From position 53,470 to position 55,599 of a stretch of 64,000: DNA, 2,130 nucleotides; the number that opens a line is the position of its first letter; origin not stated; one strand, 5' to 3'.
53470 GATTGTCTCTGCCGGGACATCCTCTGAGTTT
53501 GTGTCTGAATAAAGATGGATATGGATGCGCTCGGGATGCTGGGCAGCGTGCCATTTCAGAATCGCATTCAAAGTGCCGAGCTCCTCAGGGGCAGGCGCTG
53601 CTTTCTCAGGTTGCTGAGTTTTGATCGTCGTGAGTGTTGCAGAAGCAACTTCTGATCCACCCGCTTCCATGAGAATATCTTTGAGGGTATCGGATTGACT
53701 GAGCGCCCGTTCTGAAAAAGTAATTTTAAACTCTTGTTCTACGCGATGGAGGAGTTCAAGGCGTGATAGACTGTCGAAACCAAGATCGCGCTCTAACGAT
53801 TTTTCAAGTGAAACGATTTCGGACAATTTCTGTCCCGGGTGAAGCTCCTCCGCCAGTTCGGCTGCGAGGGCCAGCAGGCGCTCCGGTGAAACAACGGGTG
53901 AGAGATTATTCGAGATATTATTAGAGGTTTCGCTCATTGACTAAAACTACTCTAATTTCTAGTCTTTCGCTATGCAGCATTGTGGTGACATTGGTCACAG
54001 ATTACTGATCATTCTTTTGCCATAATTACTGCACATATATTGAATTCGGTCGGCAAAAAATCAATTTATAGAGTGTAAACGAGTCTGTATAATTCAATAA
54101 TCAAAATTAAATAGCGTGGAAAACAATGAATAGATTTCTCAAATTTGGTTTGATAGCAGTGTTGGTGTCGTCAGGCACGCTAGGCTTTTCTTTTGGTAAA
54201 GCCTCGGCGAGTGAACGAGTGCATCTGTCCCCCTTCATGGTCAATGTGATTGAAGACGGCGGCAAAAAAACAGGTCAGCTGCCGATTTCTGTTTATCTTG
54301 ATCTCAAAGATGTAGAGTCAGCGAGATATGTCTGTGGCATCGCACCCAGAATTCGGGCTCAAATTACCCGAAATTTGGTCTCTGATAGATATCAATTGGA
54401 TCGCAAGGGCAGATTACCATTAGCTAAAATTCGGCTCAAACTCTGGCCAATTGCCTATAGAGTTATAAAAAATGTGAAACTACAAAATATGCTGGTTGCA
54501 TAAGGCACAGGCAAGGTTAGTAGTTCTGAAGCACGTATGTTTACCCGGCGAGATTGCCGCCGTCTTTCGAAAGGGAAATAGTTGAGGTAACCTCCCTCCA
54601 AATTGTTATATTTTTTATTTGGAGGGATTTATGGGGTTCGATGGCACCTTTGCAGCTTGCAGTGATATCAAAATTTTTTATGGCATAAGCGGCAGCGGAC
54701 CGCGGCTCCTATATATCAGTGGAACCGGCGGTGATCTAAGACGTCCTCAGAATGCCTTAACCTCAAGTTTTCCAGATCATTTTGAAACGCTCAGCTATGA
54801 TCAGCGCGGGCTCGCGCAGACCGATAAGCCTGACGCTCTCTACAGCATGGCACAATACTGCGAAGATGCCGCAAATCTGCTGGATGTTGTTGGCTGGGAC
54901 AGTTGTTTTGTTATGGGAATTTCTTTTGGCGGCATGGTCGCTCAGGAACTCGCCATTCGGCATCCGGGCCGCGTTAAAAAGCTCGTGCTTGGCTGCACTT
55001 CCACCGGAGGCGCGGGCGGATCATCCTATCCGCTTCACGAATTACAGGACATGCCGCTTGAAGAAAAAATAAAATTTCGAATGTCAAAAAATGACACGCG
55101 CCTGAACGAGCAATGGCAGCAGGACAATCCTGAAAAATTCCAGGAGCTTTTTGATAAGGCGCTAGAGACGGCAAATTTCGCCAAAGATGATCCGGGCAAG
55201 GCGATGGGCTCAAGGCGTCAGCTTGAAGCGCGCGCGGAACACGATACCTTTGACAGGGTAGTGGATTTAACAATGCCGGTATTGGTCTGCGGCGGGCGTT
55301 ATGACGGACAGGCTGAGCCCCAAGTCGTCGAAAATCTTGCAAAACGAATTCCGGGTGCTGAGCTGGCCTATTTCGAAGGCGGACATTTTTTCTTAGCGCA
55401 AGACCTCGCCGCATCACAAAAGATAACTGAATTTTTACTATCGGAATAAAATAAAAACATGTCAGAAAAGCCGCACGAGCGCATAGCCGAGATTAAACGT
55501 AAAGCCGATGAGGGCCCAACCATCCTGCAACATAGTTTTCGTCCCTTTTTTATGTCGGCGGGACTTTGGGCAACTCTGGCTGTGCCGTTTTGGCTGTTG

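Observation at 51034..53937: Self-contained ACP + FAAL + membrane segment + LPLAT fusion: a domain-permuted Aas-like enzyme with its own carrier protein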

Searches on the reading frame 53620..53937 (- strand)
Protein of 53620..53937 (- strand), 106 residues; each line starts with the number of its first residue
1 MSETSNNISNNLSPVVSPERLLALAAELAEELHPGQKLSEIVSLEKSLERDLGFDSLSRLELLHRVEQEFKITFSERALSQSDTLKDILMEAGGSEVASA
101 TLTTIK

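Call 12: search_protein_families(library=ncbifam, proteins=[window:53620-53937:-], max_evalue=0.01)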
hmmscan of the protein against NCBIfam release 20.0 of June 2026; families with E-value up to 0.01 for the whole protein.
window:53620-53937:- (106 aa): 9 families
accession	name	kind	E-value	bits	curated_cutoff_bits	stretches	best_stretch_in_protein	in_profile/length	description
NF002148.0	PRK00982.1-2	subfamily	4e-07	29.8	71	1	40-89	22-71/79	acyl carrier protein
TIGR00517.1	acyl_carrier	equivalog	9.5e-06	25.4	70.45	1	39-84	20-65/77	acyl carrier protein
NF058660.1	cispen_ACP_AmcB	equivalog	1.6e-05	25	80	1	42-81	23-62/80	cispentacin biosynthesis acyl carrier protein AmcB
NF002147.0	PRK00982.1-1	equivalog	3e-05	23.8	84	1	18-89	5-74/83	acyl carrier protein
NF040636.1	AcpM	exception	5.9e-05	23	146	1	19-89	4-72/93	meromycolate extension acyl carrier protein AcpM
NF002151.0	PRK00982.1-5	equivalog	0.00012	22.2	92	1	42-87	23-68/78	acyl carrier protein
NF002150.0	PRK00982.1-4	subfamily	0.00013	22.2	66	1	38-88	21-71/80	acyl carrier protein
NF009104.0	PRK12449.1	equivalog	0.00071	19.5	70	1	42-89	25-72/80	acyl carrier protein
NF002149.0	PRK00982.1-3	equivalog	0.00087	19.2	106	1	42-76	23-57/78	acyl carrier protein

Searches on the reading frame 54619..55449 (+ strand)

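Call 5: search_protein_families(library=pfam, proteins=[window:54619-55449:+])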
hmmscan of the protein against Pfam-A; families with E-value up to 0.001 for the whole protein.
window:54619-55449:+ (276 aa): 3 families
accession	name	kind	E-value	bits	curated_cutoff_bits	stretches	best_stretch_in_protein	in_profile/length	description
PF00561.26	Abhydrolase_1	-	1e-20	74.9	25.8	1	28-259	1-241/245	alpha/beta hydrolase fold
PF12146.15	Hydrolase_4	-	2.1e-12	47.3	27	1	53-255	30-230/239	Serine aminopeptidase, S33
PF12697.13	Abhydrolase_6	-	6.9e-10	40.4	26.3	1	46-260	19-208/217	Alpha/beta hydrolase family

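Call 6: search_protein_families(library=ncbifam, proteins=[window:54619-55449:+])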
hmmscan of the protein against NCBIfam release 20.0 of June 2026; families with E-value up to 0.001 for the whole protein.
window:54619-55449:+ (276 aa): 31 families (the best 25 are shown)
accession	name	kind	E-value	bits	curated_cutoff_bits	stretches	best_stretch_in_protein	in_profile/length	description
TIGR02427.1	protocat_pcaD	equivalog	8.9e-29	100.6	255.85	2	26-129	12-114/251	3-oxoadipate enol-lactonase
NF051487.1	bifunc_PcaCD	exception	1e-25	90.7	430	1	47-272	191-410/413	bifunctional 4-carboxymuconolactone decarboxylase/3-oxoadipate enol-lactonase PcaCD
NF051488.1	bifunc_PcaDC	exception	2.5e-23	82.8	390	1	50-259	34-235/375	bifunctional 3-oxoadipate enol-lactonase/4-carboxymuconolactone decarboxylase PcaDC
TIGR01250.1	pro_imino_pep_2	subfamily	2.4e-16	60.2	167.65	1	25-261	23-274/288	proline iminopeptidase-family hydrolase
TIGR02240.1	PHA_depoly_arom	equivalog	2.5e-14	53.3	250.6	1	30-266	28-255/276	poly(3-hydroxyalkanoate) depolymerase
TIGR03611.1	RutD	equivalog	1.1e-13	51.2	238.5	1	26-124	12-110/258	pyrimidine utilization protein D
NF052610.1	macro_16_ester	equivalog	2.5e-13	50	420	1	60-257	57-263/281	alpha/beta fold macrolide esterase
NF050089.1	i_nPHAscl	equivalog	8.6e-13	48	300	1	47-182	37-176/288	intracellular short-chain-length polyhydroxyalkanoate depolymerase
NF053693.1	esterase_mleCBF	exception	1.2e-11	44.5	564.5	1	58-257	55-261/279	CBF family alpha/beta fold macrolide esterase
TIGR01738.1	bioH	equivalog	1.9e-11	44.1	206.95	1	94-261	65-233/245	pimeloyl-ACP methyl ester esterase BioH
NF045948.1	ProImpepThrmp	equivalog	7.3e-11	42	500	1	10-139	5-134/291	proline iminopeptidase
NF041759.1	mac_hydro_EstT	equivalog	8.6e-11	41.5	450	1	55-258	51-261/278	macrolide hydrolase EstT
NF053683.1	esterase_mleBRB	exception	2.6e-10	40.3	585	1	74-129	74-129/280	BRB family alpha/beta fold macrolide esterase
NF045632.1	hydroxlase_HsaD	equivalog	1.3e-09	37.5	400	1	50-126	59-136/290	4,5:9,10-diseco-3-hydroxy-5,9,17-trioxoandrosta-1(10),2-diene-4-oate hydrolase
NF053684.1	esterase_mleBCA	exception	1.4e-09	37.5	570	1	71-139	70-139/281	BCA family alpha/beta fold macrolide esterase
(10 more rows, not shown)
